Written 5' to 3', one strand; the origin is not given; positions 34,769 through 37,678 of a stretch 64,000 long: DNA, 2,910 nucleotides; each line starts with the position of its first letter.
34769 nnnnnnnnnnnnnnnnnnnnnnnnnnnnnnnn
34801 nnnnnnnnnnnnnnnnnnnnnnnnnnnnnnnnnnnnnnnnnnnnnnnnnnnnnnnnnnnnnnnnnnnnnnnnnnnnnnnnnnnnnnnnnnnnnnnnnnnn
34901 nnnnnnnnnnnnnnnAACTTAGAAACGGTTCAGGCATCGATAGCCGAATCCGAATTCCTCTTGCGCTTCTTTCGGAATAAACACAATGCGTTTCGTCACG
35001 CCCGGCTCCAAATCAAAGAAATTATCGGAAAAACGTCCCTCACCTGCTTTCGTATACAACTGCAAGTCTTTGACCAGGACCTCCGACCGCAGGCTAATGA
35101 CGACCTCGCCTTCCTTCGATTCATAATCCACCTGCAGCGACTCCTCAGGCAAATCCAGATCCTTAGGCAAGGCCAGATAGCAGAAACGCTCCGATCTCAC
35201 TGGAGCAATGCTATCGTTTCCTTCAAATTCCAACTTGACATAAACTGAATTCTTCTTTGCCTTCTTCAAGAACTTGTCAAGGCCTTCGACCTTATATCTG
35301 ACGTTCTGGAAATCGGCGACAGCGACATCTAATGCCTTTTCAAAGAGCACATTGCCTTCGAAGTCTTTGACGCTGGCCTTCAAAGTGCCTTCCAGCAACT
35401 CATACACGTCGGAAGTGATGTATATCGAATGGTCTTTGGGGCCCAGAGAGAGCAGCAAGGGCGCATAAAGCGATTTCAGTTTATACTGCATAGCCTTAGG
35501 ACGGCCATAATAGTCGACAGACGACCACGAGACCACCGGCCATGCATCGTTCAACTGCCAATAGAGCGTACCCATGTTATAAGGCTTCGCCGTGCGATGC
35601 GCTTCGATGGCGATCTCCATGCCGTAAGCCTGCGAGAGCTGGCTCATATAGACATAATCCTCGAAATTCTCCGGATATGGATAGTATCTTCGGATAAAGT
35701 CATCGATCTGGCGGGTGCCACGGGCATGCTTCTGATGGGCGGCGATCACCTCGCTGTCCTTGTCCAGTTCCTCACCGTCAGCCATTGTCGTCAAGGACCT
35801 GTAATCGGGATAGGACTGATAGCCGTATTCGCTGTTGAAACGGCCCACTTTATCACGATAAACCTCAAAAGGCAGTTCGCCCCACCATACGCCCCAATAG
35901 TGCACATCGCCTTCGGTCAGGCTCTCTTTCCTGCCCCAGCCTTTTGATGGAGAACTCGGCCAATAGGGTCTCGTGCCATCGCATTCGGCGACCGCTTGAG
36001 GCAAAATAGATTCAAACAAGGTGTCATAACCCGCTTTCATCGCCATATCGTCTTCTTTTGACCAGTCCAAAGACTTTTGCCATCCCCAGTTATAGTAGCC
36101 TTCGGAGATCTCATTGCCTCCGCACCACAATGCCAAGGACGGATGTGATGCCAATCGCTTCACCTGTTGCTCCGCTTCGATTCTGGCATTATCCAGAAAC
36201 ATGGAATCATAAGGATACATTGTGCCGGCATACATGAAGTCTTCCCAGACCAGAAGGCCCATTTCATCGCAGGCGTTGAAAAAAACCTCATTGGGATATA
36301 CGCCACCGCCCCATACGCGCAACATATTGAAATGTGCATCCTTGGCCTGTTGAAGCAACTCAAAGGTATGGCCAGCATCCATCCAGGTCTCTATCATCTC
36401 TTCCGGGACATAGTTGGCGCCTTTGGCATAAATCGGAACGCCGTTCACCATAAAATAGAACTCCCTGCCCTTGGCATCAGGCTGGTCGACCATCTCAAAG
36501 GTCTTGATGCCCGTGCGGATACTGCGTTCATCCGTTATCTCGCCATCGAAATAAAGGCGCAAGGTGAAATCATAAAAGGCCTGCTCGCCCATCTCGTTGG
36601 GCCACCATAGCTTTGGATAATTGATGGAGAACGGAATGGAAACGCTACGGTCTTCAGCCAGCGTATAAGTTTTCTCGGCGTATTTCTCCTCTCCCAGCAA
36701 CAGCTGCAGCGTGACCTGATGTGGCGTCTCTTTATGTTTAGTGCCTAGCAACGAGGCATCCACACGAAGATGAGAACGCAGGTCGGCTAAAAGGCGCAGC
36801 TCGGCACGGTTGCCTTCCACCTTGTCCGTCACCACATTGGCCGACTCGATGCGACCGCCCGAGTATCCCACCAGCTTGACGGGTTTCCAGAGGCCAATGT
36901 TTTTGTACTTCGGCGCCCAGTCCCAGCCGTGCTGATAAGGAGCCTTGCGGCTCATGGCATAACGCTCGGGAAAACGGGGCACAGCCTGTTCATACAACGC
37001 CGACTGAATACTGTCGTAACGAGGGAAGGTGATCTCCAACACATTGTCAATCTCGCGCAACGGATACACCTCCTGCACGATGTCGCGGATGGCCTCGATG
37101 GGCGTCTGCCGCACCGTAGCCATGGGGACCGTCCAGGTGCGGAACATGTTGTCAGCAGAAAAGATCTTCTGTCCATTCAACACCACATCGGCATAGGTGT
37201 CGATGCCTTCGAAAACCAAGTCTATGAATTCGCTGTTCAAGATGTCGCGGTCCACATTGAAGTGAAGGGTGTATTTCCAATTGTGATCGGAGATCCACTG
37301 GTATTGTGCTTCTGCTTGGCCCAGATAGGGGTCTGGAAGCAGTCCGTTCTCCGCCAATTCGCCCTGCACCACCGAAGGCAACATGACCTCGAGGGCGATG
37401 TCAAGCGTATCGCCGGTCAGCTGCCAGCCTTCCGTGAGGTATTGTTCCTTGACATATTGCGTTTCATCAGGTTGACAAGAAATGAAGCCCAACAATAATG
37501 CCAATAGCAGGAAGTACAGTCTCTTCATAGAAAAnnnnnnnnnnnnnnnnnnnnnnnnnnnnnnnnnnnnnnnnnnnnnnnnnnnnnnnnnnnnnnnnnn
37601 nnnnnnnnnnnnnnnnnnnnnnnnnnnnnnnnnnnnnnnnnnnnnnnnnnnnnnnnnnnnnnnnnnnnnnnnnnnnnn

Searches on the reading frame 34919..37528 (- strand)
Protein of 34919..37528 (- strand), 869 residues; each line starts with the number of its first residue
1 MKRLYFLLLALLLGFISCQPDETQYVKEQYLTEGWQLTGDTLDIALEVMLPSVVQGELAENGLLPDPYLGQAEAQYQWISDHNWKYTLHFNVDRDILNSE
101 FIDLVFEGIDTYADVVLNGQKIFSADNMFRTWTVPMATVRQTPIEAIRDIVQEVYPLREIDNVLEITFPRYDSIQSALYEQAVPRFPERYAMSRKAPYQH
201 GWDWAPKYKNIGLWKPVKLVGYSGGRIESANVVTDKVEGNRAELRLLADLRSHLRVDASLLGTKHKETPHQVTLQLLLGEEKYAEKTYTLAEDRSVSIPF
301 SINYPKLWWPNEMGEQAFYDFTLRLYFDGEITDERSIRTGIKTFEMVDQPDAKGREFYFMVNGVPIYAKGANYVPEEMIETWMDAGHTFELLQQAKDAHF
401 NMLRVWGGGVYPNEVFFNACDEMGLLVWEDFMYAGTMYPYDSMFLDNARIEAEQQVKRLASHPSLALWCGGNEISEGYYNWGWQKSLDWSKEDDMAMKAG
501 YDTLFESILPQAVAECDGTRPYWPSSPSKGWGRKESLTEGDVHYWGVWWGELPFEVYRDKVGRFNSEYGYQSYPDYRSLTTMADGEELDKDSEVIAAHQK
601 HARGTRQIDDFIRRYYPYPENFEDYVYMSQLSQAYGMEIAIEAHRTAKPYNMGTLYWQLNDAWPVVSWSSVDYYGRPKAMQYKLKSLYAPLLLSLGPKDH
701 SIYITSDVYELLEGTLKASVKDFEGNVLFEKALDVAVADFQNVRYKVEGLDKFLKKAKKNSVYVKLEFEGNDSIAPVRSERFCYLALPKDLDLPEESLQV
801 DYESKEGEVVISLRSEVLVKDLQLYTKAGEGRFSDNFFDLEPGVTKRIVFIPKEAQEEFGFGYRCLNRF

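Call 31: search_protein_families(library=pfam, proteins=[window:34919-37528:-], max_evalue=0.001)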
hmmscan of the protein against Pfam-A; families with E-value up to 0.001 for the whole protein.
window:34919-37528:- (869 aa): 4 families
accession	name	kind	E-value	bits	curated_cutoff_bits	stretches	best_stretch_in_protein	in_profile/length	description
PF22666.2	Glyco_hydro_2_N2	-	1.9e-38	132.6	27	1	35-215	1-167/167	Glycosyl hydrolase 2 galactose-binding domain-like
PF17753.7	Ig_mannosidase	-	2.2e-10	40.5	22.6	1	794-855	2-63/81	Ig-fold domain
PF17786.7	Mannosidase_ig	-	4.4e-09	37.2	23.4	1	701-790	4-91/91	Mannosidase Ig/CBM-like domain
PF00703.27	Glyco_hydro_2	-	8.6e-09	36.6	23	1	253-341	17-108/109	Glycosyl hydrolases family 2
